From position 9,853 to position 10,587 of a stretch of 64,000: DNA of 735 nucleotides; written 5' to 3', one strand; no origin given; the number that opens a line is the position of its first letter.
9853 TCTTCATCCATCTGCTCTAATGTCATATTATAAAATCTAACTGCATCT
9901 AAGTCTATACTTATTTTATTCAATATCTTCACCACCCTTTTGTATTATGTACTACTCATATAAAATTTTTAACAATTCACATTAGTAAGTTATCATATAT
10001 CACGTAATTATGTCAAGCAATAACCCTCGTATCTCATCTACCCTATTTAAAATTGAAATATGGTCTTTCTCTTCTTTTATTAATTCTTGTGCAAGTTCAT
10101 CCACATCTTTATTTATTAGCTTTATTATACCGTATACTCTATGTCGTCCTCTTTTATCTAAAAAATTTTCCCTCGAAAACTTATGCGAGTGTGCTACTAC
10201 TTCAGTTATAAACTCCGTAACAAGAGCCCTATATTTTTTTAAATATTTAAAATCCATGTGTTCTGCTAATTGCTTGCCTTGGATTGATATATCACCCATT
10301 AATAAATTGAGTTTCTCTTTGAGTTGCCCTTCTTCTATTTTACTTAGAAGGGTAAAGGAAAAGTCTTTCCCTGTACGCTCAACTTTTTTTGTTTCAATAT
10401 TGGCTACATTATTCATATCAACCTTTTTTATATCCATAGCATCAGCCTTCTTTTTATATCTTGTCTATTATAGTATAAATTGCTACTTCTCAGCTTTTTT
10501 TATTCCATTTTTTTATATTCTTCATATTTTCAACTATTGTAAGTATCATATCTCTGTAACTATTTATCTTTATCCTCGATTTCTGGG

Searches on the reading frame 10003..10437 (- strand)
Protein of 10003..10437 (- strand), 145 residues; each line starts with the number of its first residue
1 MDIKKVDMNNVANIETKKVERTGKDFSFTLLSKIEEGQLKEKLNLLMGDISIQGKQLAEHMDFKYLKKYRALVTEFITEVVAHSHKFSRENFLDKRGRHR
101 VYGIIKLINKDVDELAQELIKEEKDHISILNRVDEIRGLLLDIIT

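Call 74: search_protein_families(library=pfam, proteins=[window:10003-10437:-], max_evalue=0.00001)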
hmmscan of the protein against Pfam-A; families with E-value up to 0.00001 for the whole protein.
window:10003-10437:- (145 aa): 1 family
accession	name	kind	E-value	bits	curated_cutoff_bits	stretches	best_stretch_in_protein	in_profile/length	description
PF03885.18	DUF327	-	4e-42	144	25.8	1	9-143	8-142/143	Protein of unknown function (DUF327)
